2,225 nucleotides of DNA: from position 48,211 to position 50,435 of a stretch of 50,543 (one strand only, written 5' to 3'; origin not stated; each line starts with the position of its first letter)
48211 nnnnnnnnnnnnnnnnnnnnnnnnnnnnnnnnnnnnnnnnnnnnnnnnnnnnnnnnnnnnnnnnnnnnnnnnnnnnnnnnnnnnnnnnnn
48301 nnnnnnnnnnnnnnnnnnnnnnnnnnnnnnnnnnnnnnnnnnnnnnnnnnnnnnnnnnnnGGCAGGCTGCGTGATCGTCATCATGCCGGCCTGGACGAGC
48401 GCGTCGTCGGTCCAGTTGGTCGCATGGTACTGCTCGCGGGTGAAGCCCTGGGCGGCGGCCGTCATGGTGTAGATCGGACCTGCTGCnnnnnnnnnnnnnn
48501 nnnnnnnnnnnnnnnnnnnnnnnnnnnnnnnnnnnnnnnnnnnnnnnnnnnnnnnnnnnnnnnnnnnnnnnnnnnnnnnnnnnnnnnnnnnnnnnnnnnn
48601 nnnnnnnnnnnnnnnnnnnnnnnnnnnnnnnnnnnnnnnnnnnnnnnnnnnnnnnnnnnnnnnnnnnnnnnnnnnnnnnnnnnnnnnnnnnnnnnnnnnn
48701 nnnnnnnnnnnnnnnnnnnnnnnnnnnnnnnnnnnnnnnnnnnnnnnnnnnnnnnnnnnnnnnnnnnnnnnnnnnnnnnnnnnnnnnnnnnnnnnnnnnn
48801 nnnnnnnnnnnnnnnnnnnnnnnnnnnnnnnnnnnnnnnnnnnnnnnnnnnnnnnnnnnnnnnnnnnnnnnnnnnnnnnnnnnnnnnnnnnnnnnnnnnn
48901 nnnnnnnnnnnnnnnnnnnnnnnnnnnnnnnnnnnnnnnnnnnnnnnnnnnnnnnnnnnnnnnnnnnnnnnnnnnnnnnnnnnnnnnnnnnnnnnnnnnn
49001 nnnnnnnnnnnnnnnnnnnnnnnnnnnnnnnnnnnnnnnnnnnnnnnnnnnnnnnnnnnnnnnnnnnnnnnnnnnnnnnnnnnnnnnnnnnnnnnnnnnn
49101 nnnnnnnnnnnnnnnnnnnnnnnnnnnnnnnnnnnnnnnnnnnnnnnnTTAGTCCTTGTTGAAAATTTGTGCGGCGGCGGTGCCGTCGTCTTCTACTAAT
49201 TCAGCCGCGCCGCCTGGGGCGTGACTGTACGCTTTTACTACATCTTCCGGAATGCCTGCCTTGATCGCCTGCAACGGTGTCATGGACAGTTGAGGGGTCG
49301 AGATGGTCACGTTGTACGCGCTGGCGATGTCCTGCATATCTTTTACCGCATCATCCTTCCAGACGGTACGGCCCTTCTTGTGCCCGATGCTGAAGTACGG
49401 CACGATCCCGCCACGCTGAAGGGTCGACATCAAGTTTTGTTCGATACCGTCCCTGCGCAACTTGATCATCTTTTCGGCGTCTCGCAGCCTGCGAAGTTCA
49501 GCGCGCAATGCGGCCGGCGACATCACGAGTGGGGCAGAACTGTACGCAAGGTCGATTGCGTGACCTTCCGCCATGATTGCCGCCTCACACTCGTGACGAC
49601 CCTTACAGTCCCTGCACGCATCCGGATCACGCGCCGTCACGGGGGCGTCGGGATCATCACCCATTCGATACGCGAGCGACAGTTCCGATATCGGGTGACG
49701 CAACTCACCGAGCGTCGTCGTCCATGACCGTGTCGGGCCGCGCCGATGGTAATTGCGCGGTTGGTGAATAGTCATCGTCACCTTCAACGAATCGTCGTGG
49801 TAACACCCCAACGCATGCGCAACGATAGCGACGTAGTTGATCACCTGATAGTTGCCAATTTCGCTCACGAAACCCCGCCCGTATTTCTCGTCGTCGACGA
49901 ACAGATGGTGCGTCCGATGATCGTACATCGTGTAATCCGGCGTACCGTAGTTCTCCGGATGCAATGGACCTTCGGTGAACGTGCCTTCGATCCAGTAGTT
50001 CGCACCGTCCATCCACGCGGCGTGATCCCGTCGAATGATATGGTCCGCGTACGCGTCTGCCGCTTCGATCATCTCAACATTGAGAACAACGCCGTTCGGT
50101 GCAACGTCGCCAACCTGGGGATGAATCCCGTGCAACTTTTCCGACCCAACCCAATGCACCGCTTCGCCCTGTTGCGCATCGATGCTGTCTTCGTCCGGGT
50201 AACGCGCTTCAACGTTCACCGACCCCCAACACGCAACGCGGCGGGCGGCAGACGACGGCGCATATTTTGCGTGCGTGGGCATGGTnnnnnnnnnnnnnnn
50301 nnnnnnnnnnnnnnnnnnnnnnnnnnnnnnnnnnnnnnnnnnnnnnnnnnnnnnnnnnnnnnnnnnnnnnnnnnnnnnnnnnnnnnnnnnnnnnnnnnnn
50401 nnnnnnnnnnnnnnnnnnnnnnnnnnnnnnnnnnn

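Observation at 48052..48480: The SSB C-terminus is replaced by two copies of a ~35-aa mini-domain that also occurs in the first gene of the operon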

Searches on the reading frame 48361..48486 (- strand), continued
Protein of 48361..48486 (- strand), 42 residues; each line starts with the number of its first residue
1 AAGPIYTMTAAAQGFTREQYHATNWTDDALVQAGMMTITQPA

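Call 60: fold_search(model_id=the predicted structure, library=viral)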
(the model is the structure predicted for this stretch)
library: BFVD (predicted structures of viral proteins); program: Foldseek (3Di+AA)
matches with E <= 10: 15; with E <= 0.001: 0
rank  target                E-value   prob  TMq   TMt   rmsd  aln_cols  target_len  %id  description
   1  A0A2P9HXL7            2.2e-03  1.00  0.88  0.14   2.0        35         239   57  (no name in the UniProt tables at hand)
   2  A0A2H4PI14            8.9e-02  1.00  0.80  0.10   1.3        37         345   35  (no name in the UniProt tables at hand)
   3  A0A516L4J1            1.3e-01  1.00  0.81  0.13   2.6        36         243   39  (no name in the UniProt tables at hand)
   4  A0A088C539            1.8e-01  1.00  0.83  0.07   2.2        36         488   30  (no name in the UniProt tables at hand)
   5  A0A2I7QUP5            1.9e-01  0.99  0.76  0.09   1.7        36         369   33  (no name in the UniProt tables at hand)
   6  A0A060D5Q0            4.6e-01  0.98  0.86  0.12   4.5        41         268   29  DUF6378 domain-containing protein [Salmonella phage 9NA]
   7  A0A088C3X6            5.3e-01  0.95  0.74  0.07   1.4        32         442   44  (no name in the UniProt tables at hand)
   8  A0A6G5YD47            6.1e-01  0.91  0.74  0.12   1.1        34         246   24  (no name in the UniProt tables at hand)
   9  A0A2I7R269            8.1e-01  0.91  0.79  0.09   1.3        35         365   28  (no name in the UniProt tables at hand)
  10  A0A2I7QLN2            1.2e+00  0.66  0.68  0.08   2.0        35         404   28  (no name in the UniProt tables at hand)
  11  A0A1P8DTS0            1.2e+00  0.57  0.67  0.10   2.6        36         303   39  Uncharacterized protein [Salmonella phage vB_SenS_Sasha]
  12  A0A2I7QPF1            1.3e+00  0.77  0.74  0.08   1.5        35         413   28  (no name in the UniProt tables at hand)
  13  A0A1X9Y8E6            1.5e+00  0.54  0.70  0.37   2.2        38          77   21  Uncharacterized protein [Proteus phage VB_PmiS-Isfahan]
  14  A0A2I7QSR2            2.7e+00  0.66  0.78  0.07   1.0        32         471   34  (no name in the UniProt tables at hand)
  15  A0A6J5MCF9            5.5e+00  0.09  0.45  0.35   3.3        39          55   23  Uncharacterized protein [uncultured Caudovirales phage]

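Call 78: search_protein_families(library=pfam, alignment_id=A3, max_evalue=1)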
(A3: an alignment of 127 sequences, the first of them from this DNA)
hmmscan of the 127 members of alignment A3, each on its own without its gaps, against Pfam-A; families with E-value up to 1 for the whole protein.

A. member 1, seq(36 aa): 0 families

B. families by the number of members that match (of 127 scanned): 10 families
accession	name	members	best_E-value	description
PF25296.1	Decapeptide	30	0.0002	Decapeptide repeat region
PF25317.1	SAM_SMF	8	0.01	SMF/DprA SAM domain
PF11994.14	DUF3489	6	0.003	Protein of unknown function (DUF3489)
PF06622.16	SepQ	4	0.04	SepQ protein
PF19740.4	DUF6229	2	0.1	Family of unknown function (DUF6229)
PF17519.7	DUF5444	1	0.029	Family of unknown function (DUF5444)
PF02839.19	CBM_5_12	1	0.074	Carbohydrate-binding module family 5/12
PF13687.11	DUF4153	1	0.12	Domain of unknown function (DUF4153)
PF13575.12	DUF4135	1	0.16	Domain of unknown function (DUF4135)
PF22669.2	Exo_endo_phos2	1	0.19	Endonuclease/Exonuclease/phosphatase family 2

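Call 82: search_protein_families(library=pfam, proteins=[P0125, P0134, P0164, P0208, P0155, P0178, L007:6892-7986:+, L006:6667-7668:+], max_evalue=0.01)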
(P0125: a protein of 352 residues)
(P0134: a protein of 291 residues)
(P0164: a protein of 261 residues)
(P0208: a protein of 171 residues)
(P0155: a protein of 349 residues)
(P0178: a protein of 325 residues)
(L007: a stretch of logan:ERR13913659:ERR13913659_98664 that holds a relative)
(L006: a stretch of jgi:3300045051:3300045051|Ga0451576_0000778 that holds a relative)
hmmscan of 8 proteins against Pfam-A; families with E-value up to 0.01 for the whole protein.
P0125 (352 aa): 0 families

P0134 (291 aa): 0 families

P0164 (261 aa): 0 families

P0208 (171 aa): 0 families

P0155 (349 aa): 0 families

P0178 (325 aa): 0 families

L007:6892-7986:+ (364 aa): 0 families

L006:6667-7668:+ (333 aa): 1 family
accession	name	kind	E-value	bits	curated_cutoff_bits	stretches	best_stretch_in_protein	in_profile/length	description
PF12269.13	CpG_bind_C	-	0.0058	16.8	26.3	1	92-155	3-65/236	CpG binding protein C-terminal domain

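Call 103: search_protein_families(library=phrogs, proteins=[P0134, P0164], max_evalue=0.001)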
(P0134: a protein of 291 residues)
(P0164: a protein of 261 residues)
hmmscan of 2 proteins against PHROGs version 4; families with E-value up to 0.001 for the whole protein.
P0134 (291 aa): 3 families
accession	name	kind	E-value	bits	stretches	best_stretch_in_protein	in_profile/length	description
phrog_27714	-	unknown function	1.4e-12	48.7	1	6-165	86-248/292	-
phrog_23155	-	unknown function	1.2e-11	45.3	1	19-139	79-188/255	-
phrog_7011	-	DNA, RNA and nucleotide metabolism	5.4e-06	26.9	0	238-290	250-302/303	Gp2.5-like ssDNA binding protein and ssDNA annealing protein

P0164 (261 aa): 2 families
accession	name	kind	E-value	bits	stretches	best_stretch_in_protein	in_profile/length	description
phrog_7864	-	unknown function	1.5e-07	32.4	1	3-175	2-161/242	-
phrog_7011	-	DNA, RNA and nucleotide metabolism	5.4e-05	23.6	0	221-259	260-301/303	Gp2.5-like ssDNA binding protein and ssDNA annealing protein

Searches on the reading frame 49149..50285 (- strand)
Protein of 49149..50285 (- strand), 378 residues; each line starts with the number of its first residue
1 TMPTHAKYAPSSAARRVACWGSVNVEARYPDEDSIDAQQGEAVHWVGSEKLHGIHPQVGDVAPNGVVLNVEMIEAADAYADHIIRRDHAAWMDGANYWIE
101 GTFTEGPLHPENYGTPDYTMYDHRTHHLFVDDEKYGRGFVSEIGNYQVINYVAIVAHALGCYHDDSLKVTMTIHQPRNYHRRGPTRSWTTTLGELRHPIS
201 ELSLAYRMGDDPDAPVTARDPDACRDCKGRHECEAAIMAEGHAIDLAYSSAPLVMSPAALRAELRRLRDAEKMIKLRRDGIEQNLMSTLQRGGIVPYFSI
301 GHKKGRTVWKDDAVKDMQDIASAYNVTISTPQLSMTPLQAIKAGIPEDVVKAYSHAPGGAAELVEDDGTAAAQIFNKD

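Call 5: search_protein_families(library=pfam, proteins=[window:49149-50285:-], max_evalue=0.1)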
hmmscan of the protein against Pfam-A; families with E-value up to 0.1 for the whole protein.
window:49149-50285:- (378 aa): 1 family
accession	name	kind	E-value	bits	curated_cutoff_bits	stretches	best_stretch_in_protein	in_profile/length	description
PF10926.14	DUF2800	-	9.3e-26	91.3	21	1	5-316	1-311/368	Protein of unknown function (DUF2800)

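Call 6: search_protein_families(library=phrogs, proteins=[window:49149-50285:-], max_evalue=0.1)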
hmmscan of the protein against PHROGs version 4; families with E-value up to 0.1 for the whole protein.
window:49149-50285:- (378 aa): 1 family
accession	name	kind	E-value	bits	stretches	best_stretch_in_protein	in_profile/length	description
phrog_69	-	DNA, RNA and nucleotide metabolism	5.3e-38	132.3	1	2-369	84-461/501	exonuclease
